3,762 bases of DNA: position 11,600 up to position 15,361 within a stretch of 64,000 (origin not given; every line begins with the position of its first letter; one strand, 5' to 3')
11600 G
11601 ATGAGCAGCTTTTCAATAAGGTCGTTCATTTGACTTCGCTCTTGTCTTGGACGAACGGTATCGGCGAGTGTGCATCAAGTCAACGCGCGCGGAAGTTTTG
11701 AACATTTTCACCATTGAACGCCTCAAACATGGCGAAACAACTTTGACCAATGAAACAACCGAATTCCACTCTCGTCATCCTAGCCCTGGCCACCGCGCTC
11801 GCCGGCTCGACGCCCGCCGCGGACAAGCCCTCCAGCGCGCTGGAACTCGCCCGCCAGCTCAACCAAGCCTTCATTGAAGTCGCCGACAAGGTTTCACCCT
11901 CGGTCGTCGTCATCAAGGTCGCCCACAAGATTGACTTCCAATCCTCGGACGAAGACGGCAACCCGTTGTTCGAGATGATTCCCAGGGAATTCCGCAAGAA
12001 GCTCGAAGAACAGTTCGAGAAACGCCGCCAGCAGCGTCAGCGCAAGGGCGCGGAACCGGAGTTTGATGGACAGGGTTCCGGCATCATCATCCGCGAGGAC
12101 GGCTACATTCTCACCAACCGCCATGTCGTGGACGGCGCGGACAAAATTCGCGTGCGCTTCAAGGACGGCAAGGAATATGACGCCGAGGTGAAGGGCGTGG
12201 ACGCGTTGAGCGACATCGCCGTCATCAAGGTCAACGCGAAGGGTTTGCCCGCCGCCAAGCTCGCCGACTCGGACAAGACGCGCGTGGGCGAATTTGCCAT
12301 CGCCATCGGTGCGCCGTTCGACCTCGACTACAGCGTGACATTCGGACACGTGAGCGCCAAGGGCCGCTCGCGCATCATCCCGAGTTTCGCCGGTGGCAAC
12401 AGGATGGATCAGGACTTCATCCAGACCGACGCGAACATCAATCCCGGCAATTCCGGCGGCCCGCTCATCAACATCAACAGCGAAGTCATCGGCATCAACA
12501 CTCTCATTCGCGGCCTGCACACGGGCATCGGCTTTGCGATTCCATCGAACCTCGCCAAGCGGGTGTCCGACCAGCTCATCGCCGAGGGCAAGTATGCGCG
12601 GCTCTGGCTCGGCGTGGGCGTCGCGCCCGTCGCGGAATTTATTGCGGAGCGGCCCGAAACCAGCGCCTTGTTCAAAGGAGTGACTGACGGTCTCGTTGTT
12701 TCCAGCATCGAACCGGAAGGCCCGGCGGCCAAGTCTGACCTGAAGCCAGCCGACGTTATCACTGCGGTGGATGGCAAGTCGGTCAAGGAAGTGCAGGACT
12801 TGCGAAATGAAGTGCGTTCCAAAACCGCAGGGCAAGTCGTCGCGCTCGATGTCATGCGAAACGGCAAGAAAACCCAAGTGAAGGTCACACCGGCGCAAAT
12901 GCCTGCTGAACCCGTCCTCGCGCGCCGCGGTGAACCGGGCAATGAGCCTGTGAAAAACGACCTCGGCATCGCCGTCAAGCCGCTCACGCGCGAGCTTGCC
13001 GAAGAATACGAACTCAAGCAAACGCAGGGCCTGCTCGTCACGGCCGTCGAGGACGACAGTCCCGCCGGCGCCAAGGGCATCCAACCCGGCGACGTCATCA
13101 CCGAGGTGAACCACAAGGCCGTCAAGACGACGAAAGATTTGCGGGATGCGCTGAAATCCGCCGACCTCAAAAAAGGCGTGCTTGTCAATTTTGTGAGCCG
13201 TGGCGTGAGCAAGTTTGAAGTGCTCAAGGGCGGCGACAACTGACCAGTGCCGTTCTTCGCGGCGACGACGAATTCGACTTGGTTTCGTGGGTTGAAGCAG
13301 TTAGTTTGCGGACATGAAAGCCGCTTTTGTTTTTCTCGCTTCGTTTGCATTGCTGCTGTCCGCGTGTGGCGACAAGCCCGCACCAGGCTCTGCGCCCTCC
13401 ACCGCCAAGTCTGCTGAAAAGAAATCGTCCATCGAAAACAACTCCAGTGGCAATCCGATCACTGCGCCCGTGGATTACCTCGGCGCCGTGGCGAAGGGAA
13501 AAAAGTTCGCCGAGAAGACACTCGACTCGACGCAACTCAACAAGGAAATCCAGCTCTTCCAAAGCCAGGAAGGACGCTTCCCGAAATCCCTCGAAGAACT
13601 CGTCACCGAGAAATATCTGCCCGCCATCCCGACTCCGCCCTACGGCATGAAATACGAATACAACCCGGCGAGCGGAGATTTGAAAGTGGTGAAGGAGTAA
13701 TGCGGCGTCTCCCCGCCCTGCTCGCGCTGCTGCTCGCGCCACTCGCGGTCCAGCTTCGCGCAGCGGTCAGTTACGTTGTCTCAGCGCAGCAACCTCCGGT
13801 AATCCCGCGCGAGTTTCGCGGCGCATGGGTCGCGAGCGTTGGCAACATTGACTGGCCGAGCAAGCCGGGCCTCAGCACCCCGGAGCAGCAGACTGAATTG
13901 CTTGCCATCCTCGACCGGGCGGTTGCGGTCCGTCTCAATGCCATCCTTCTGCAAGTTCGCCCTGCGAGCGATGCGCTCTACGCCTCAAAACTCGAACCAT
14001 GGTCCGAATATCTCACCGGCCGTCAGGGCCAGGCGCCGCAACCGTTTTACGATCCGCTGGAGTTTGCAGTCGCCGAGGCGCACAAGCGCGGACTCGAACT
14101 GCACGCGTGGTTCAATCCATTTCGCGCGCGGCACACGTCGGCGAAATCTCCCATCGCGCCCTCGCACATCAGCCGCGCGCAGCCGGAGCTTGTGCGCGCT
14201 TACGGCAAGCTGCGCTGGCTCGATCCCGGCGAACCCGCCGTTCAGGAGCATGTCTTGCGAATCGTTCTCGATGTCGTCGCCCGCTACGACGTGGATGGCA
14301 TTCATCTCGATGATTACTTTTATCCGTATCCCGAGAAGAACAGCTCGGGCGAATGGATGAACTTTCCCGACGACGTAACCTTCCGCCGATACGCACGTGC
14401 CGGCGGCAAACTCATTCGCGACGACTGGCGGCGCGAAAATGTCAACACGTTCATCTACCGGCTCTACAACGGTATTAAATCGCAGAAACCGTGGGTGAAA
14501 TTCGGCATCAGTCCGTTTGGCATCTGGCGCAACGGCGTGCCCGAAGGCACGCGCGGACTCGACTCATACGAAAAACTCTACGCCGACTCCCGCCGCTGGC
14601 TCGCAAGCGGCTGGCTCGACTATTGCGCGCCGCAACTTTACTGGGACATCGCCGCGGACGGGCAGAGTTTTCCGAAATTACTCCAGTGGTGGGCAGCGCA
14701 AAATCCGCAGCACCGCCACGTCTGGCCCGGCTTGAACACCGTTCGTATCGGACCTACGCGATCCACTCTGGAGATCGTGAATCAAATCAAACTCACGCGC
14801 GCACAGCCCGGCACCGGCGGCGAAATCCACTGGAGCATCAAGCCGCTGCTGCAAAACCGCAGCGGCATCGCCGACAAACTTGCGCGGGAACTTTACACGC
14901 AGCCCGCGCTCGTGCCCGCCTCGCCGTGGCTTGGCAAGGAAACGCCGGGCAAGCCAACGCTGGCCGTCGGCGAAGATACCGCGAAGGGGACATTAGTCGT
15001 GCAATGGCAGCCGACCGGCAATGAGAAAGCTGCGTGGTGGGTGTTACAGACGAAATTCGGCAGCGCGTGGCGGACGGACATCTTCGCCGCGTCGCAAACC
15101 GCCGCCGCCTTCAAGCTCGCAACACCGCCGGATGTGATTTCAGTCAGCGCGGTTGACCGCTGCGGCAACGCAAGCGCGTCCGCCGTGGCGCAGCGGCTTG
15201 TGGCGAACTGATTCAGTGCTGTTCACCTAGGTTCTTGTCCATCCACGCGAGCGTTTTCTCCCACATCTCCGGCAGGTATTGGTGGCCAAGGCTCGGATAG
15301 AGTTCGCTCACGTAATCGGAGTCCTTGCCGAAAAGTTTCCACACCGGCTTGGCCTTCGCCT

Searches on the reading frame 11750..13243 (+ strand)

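Call 60: search_protein_families(library=pfam, proteins=[window:11750-13243:+], max_evalue=0.00001)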
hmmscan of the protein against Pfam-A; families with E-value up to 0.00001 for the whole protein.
window:11750-13243:+ (497 aa): 6 families
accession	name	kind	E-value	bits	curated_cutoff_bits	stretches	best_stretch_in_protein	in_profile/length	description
PF13365.12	Trypsin_2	-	1.8e-34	120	27.6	1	109-249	1-144/144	Trypsin-like peptidase domain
PF13180.12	PDZ_2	-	5.5e-30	103.9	27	2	308-379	7-78/80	PDZ domain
PF17820.7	PDZ_6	-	8.1e-23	80.4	27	2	430-471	2-43/54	PDZ domain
PF00089.32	Trypsin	-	1.7e-19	71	20.6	1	110-267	28-214/220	Trypsin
PF00595.29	PDZ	-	3e-18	66.4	23.2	2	312-369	24-81/81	PDZ domain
PF14685.13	PDZ_Tricorn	-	1.2e-07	32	25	0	332-377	41-86/88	Tricorn protease PDZ domain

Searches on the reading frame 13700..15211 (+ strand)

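Call 60: search_protein_families(library=pfam, proteins=[window:13700-15211:+], max_evalue=0.00001)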
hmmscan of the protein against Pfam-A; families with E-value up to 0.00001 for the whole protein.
window:13700-15211:+ (503 aa): 1 family
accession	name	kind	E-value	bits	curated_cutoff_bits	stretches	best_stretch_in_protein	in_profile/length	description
PF02638.21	GHL10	-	1.4e-68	231.8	27.9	1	38-351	1-300/311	Glycosyl hydrolase-like 10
